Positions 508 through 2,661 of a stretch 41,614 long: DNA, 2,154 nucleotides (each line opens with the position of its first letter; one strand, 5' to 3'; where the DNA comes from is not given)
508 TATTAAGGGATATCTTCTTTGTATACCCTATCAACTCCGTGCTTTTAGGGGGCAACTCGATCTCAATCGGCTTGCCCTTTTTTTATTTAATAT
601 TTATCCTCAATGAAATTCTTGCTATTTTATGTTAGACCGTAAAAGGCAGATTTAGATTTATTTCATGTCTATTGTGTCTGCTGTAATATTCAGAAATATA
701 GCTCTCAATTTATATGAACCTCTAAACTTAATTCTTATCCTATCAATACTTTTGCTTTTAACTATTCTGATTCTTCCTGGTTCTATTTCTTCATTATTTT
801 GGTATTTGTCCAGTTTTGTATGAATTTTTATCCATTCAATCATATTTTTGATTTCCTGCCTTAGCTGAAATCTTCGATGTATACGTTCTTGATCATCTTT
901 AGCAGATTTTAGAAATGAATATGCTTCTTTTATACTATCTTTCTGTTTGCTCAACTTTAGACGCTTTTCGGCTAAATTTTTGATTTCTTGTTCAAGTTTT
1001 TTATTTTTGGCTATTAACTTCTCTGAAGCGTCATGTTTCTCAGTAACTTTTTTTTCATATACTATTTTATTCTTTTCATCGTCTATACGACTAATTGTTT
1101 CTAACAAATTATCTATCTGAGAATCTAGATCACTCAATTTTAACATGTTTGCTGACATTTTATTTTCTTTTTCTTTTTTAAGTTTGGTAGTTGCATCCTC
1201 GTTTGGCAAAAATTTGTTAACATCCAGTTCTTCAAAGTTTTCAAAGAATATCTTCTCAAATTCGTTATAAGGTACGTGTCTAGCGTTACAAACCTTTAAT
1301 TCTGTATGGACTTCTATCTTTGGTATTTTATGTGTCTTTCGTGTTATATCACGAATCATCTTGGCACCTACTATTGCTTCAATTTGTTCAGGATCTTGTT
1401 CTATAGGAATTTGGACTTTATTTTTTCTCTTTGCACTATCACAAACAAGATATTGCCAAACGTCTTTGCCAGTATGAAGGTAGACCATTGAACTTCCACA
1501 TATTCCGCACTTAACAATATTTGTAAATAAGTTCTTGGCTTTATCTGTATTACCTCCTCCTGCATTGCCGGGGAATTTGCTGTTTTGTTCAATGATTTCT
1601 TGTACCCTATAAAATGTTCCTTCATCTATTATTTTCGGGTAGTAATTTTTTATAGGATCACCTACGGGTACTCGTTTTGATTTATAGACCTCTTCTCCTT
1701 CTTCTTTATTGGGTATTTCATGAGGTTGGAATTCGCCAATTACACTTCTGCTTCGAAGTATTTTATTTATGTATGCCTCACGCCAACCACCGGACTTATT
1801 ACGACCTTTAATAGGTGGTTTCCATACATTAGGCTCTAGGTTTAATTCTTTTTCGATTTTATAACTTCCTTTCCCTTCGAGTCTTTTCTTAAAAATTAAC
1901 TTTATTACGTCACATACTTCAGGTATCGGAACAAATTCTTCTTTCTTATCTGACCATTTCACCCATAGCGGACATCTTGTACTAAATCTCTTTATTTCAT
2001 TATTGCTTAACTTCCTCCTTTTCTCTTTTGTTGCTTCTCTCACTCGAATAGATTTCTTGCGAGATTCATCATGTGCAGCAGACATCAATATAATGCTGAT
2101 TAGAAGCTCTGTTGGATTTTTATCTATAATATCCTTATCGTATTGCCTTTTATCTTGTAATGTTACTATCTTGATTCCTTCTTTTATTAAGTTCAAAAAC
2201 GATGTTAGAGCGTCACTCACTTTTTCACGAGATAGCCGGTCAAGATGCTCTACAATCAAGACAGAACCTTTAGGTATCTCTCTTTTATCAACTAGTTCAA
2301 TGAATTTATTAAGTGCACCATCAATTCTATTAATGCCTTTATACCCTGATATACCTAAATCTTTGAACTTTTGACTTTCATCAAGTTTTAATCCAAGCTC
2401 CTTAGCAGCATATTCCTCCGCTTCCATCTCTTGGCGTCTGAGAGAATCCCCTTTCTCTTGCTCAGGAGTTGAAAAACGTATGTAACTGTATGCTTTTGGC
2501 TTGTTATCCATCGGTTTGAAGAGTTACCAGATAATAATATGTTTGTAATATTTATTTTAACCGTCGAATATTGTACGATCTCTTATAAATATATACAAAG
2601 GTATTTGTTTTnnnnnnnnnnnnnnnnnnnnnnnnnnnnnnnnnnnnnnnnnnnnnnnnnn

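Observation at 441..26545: Long imperfect inverted repeats bracket a ~26 kb segment with a serine recombinase at one end and a plasmid-like module at the other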

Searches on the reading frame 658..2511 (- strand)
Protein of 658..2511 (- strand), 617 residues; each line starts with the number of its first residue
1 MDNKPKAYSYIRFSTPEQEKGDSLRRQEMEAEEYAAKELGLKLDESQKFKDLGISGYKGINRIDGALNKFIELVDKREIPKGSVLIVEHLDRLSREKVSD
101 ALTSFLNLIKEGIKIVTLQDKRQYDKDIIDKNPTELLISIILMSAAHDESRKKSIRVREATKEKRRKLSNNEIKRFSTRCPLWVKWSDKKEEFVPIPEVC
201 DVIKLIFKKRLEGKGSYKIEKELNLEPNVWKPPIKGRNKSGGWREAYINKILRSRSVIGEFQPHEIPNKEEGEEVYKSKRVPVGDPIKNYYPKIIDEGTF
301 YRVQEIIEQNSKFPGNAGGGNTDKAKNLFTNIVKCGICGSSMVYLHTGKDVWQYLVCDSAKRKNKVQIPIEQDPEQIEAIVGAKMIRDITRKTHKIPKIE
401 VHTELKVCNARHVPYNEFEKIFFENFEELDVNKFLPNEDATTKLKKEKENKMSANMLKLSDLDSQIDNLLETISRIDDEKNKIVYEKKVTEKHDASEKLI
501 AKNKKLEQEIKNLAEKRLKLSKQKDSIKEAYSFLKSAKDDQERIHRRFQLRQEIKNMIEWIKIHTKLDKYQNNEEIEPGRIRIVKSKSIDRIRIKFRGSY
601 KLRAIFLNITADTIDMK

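Call 6: search_protein_families(library=pfam, proteins=[window:658-2511:-], max_evalue=0.01)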
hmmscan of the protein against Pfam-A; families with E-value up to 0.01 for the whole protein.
window:658-2511:- (617 aa): 3 families
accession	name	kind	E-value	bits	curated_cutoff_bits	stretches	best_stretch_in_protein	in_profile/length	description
PF00239.26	Resolvase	-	1.2e-20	74.6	23.3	1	7-167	1-142/145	Resolvase, N terminal domain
PF07508.19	Recombinase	-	3.3e-11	43.8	21.1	1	197-310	1-102/102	Recombinase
PF13408.12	Zn_ribbon_recom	-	1.8e-07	31.9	25.3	1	328-365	1-38/58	Recombinase zinc beta ribbon domain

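Call 12: find_encoding_contigs(protein=window:658-2511:-, flank=10000, max_places=10)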
Protein window:658-2511:- (617 aa): no gene with exactly this product is on record in the collection.

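Call 13: find_homologous_proteins(query=window:658-2511:-, max_evalue=1e-20)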
Query window:658-2511:- (617 aa): 2093 proteins with E <= 1e-20 among 8000 candidates; the best 120 are listed.
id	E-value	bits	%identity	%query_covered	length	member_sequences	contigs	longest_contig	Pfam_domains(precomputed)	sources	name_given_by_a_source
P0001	0.0e+0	1356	100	100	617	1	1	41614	PF07508.20,PF00239.27,PF13408.13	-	-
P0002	0.0e+0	1040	78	100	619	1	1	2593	PF07508.20,PF00239.27,PF13408.13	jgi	jgi:DNA invertase Pin-like site-specific DNA recombinase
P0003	7.6e-291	984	74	100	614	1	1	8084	PF07508.20,PF00239.27,PF13408.13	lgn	-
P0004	2.6e-271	920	70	100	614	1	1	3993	PF07508.20,PF00239.27,PF13408.13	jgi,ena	-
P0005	5.4e-270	915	70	100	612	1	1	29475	PF07508.20,PF00239.27,PF13408.13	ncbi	-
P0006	4.9e-261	886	68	100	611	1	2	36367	PF07508.20,PF00239.27,PF13408.13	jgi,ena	-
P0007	1.2e-260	884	67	100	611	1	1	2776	PF07508.20,PF00239.27,PF13408.13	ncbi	-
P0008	1.2e-241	822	66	97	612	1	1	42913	PF07508.20,PF00239.27,PF13408.13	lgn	-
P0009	6.5e-240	816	64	98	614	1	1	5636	PF07508.20,PF00239.27,PF13408.13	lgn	-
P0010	6.0e-239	813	64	97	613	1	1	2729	PF07508.20,PF00239.27,PF13408.13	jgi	-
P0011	1.3e-238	812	65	97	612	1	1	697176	PF07508.20,PF00239.27,PF13408.13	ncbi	-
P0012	3.1e-233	794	63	100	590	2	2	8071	PF07508.20,PF00239.27,PF13408.13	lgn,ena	-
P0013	6.9e-233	793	62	100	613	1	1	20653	PF07508.20,PF00239.27,PF13408.13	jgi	jgi:hypothetical protein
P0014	6.2e-231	786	62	100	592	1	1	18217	PF07508.20,PF00239.27,PF13408.13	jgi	jgi:DNA invertase Pin-like site-specific DNA recombinase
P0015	1.7e-228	778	63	97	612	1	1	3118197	PF07508.20,PF00239.27,PF13408.13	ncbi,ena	-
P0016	5.4e-228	776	63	97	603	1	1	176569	PF07508.20,PF00239.27,PF13408.13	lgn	-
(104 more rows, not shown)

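Call 14: find_encoding_contigs(protein=P0011, flank=10000, max_places=3)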
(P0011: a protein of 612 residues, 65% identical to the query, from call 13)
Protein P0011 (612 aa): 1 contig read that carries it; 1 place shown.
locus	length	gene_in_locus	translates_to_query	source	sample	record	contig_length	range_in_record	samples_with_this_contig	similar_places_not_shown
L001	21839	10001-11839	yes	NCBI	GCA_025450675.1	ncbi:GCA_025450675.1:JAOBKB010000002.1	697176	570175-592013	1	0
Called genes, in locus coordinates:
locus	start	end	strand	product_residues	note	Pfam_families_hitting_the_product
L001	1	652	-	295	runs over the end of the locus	PF00924:MS_channel_2nd, PF21082:MS_channel_3rd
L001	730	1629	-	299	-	PF05552:MS_channel_1st_1 (weak), PF00924:MS_channel_2nd, PF21082:MS_channel_3rd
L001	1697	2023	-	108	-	-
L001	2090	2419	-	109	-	-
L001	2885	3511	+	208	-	PF00589:Phage_integrase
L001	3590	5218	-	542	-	-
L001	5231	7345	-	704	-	PF25199:nSTAND_NTPase5 (weak), PF13191:AAA_16 (faint), PF20720:nSTAND3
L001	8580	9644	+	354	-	PF00657:Lipase_GDSL (weak), PF13472:Lipase_GDSL_2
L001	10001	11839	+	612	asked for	PF00239:Resolvase, PF07508:Recombinase, PF13408:Zn_ribbon_recom (weak)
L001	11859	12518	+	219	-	PF01902:Diphthami_syn_2_N, PF28410:Diphthami_syn_2_C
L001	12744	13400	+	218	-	PF06803:DUF1232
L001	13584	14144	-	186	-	PF01902:Diphthami_syn_2_N, PF28410:Diphthami_syn_2_C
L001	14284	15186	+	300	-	PF04228:Zn_peptidase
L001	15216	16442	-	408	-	PF00375:SDF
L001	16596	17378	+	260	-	PF11306:DUF3108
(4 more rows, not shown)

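Call 15: find_encoding_contigs(protein=P0015, flank=10000, max_places=3)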
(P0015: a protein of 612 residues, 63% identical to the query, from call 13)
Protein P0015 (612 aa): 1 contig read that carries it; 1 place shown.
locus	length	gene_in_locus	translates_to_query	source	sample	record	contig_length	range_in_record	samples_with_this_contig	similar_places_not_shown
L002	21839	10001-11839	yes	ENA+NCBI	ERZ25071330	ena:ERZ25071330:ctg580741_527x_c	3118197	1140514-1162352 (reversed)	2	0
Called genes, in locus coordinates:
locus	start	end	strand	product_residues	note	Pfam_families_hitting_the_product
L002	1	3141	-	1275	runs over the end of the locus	PF02384:N6_Mtase, PF20473:MmeI_Mtase, PF07669:Eco57I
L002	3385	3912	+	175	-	-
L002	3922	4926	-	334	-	PF13676:TIR_2, PF01582:TIR (faint), PF27176:Y4lF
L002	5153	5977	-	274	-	PF06114:Peptidase_M78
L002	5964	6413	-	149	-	-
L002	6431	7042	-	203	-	-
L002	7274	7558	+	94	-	PF13031:DUF3892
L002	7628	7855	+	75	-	-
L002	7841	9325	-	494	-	PF12705:PDDEXK_1, PF13482:RNase_H_2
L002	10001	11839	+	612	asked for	PF00239:Resolvase, PF07508:Recombinase, PF13408:Zn_ribbon_recom (weak)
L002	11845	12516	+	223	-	PF01902:Diphthami_syn_2_N, PF28410:Diphthami_syn_2_C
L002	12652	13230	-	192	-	PF01902:Diphthami_syn_2_N, PF28410:Diphthami_syn_2_C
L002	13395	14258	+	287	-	PF04228:Zn_peptidase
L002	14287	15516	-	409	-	PF00375:SDF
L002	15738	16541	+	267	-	PF11306:DUF3108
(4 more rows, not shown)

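Call 16: find_encoding_contigs(protein=P0005, flank=10000, max_places=3)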
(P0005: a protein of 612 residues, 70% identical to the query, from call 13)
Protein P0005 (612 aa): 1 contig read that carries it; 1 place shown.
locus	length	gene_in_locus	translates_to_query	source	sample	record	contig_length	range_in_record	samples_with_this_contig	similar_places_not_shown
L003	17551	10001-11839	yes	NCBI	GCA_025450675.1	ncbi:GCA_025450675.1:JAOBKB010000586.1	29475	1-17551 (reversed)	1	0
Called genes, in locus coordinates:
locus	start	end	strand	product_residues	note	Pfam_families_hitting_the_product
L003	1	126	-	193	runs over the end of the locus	PF00440:TetR_N, PF08359:TetR_C_4 (weak), PF16925:TetR_C_13, PF21993:TetR_C_13_2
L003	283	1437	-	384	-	PF02636:Methyltransf_28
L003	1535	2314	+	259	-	PF01553:Acyltransferase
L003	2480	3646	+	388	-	PF00155:Aminotran_1_2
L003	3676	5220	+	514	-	PF13506:Glyco_transf_21, PF00535:Glycos_transf_2, PF13641:Glyco_tranf_2_3, PF13632:Glyco_trans_2_3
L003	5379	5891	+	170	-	-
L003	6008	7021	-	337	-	PF00805:Pentapeptide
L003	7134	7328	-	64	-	PF13683:rve_3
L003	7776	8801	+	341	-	PF18203:IPTL-CTERM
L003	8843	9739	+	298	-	PF22148:Fervidolysin_NPro-like, PF00082:Peptidase_S8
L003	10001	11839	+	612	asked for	PF00239:Resolvase, PF07508:Recombinase, PF13408:Zn_ribbon_recom (weak)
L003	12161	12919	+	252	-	PF00753:Lactamase_B, PF23023:Anti-Pycsar_Apyc1, PF13483:Lactamase_B_3 (faint), PF12706:Lactamase_B_2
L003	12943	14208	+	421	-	PF00206:Lyase_1, PF10397:ADSL_C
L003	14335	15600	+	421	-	PF10411:DsbC_N (faint), PF18257:DsbG_N (faint), PF13462:Thioredoxin_4, PF01323:DSBA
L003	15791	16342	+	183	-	PF06271:RDD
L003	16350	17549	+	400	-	?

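Call 30: find_related_loci(query=window:658-2511:-, collection=metagenome_contigs, flank=10000)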
Query window:658-2511:- (617 aa) in metagenome_contigs; peptide patterns used: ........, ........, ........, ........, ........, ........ (x = any residue, [..] = any of these).
313 stretches matched a pattern; 1 encode a relative of the query (tblastn E <= 1e-3); 1 distinct loci.
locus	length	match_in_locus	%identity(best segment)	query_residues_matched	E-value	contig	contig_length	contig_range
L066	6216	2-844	57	300-607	1e-85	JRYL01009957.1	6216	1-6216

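Call 31: find_encoding_contigs(protein=P0006, flank=10000, max_places=2)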
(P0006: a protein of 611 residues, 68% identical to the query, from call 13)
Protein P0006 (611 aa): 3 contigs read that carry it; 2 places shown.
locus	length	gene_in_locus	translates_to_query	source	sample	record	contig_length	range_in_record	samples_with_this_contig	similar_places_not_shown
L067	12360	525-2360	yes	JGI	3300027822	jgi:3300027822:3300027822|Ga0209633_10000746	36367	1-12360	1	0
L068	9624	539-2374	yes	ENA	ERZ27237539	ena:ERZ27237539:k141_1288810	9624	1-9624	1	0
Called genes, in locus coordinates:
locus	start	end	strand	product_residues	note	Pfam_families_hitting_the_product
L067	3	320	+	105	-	?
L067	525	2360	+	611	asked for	PF00239:Resolvase, PF07508:Recombinase, PF13408:Zn_ribbon_recom (weak)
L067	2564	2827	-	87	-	PF04993:TfoX_N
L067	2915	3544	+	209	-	-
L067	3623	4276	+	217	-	-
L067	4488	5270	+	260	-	-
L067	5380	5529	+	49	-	-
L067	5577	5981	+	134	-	-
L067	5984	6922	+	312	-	-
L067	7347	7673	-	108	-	-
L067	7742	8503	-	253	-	PF00106:adh_short, PF08659:KR, PF23441:SDR, PF13561:adh_short_C2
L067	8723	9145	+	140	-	PF00254:FKBP_C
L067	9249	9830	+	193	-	PF13548:DUF4126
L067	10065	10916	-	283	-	-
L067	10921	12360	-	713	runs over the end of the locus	PF02359:CDC48_N, PF13207:AAA_17 (faint), PF02933:CDC48_2 (weak), PF05496:RuvB_N (weak), PF00004:AAA, PF17862:AAA_lid_3, PF00004:AAA, PF17862:AAA_lid_3, +22 more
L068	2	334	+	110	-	?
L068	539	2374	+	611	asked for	PF00239:Resolvase, PF07508:Recombinase, PF13408:Zn_ribbon_recom (weak)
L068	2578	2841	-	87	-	PF04993:TfoX_N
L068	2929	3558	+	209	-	-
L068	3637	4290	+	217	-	-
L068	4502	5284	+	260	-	-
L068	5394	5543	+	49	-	-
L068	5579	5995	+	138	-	-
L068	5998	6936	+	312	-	-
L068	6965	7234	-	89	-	PF00589:Phage_integrase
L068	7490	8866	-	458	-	PF04966:OprB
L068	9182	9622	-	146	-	?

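Call 32: find_encoding_contigs(protein=P0008, flank=10000, max_places=2)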
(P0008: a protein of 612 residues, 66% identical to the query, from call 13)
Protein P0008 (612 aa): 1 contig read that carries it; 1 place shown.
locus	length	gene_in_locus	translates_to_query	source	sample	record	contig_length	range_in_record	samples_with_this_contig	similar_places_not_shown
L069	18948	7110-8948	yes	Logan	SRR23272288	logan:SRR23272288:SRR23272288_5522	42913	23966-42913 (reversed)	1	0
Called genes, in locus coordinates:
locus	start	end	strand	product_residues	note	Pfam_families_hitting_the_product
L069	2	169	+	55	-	?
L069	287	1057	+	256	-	PF07505:DUF5131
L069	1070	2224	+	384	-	-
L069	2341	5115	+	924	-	PF20464:MmeI_N, PF20465:MmeI_hel, PF02384:N6_Mtase (weak), PF20473:MmeI_Mtase, PF07669:Eco57I (weak), PF20466:MmeI_TRD, PF20467:MmeI_C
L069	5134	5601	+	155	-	-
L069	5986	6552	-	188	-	-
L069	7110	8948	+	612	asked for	PF00239:Resolvase, PF07508:Recombinase, PF13408:Zn_ribbon_recom (weak)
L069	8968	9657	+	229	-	PF01902:Diphthami_syn_2_N, PF19025:DUF5751 (weak), PF28410:Diphthami_syn_2_C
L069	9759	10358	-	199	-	PF01902:Diphthami_syn_2_N, PF28410:Diphthami_syn_2_C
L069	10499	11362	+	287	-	PF04228:Zn_peptidase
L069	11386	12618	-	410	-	PF00375:SDF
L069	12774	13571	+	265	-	PF11306:DUF3108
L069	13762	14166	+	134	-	PF12092:DUF3568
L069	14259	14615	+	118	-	PF12680:SnoaL_2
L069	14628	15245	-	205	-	PF06041:DUF924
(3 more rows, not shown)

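Call 33: find_encoding_contigs(protein=P0003, flank=10000, max_places=2)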
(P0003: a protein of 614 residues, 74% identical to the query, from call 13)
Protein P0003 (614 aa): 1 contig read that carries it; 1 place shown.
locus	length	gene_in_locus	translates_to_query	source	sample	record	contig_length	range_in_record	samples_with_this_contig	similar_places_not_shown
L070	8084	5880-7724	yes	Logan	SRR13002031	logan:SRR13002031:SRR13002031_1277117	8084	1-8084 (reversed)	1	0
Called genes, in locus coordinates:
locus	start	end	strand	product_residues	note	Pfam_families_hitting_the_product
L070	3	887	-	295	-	?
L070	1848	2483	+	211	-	PF00589:Phage_integrase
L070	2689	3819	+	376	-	PF03819:MazG (weak), PF18722:MazG_C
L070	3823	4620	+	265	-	-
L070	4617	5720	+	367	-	PF03167:UDG, PF13274:SocA_Panacea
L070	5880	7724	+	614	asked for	PF00239:Resolvase, PF07508:Recombinase, PF13408:Zn_ribbon_recom (weak)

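Call 55: find_encoding_contigs(protein=P0002, flank=10000, max_places=2)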
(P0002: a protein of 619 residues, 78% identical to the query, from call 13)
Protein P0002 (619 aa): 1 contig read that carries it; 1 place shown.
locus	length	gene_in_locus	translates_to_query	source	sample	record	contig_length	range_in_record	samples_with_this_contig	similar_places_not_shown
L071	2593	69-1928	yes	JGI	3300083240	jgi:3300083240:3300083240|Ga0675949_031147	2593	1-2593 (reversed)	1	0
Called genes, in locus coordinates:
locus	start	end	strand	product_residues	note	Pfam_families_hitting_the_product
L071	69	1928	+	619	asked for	PF00239:Resolvase, PF07508:Recombinase, PF13408:Zn_ribbon_recom (weak)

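Call 56: find_encoding_contigs(protein=P0004, flank=10000, max_places=2)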
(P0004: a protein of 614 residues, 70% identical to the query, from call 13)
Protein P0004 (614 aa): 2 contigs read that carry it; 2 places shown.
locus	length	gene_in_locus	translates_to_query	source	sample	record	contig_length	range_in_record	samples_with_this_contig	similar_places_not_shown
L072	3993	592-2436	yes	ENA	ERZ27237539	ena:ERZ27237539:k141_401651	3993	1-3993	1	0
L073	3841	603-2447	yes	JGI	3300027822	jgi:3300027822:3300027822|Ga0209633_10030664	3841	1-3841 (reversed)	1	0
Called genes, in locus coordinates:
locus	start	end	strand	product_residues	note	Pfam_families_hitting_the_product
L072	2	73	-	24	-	?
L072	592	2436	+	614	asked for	PF00239:Resolvase, PF07508:Recombinase, PF13408:Zn_ribbon_recom (weak)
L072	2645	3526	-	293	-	-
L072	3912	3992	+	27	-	?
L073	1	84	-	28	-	?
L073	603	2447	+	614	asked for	PF00239:Resolvase, PF07508:Recombinase, PF13408:Zn_ribbon_recom (weak)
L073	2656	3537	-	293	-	-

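Call 59: search_protein_families(library=ncbifam, proteins=[window:658-2511:-], max_evalue=0.001)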
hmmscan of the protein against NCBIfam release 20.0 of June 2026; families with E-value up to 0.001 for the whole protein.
window:658-2511:- (617 aa): 0 families

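Call 62: find_encoding_contigs(protein=P0016, flank=10000, max_places=1)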
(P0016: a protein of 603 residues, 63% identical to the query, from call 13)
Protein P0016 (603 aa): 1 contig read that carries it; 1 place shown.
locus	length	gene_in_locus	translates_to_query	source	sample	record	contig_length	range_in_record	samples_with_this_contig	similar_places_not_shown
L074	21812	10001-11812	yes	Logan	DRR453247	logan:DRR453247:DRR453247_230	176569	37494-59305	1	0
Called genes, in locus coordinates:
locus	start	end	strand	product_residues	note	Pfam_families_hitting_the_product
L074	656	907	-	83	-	PF13560:HTH_31 (weak), PF12844:HTH_19 (weak), PF01381:HTH_3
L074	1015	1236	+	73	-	-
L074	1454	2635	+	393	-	-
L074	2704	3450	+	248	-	PF18203:IPTL-CTERM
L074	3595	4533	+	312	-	PF18203:IPTL-CTERM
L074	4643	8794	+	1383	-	-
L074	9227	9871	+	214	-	PF00589:Phage_integrase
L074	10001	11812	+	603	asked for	PF00239:Resolvase, PF07508:Recombinase, PF13408:Zn_ribbon_recom (weak)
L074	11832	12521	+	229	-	PF01902:Diphthami_syn_2_N, PF28410:Diphthami_syn_2_C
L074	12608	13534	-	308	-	-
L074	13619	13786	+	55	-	-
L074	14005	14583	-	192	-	PF01902:Diphthami_syn_2_N, PF28410:Diphthami_syn_2_C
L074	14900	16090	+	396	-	-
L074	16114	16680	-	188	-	PF07690:MFS_1, PF00083:Sugar_tr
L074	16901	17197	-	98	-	PF01902:Diphthami_syn_2_N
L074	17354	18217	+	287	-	PF04228:Zn_peptidase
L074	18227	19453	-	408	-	PF00375:SDF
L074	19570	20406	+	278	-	PF11306:DUF3108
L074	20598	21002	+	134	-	PF12092:DUF3568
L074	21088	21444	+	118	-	PF12680:SnoaL_2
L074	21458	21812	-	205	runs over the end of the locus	PF06041:DUF924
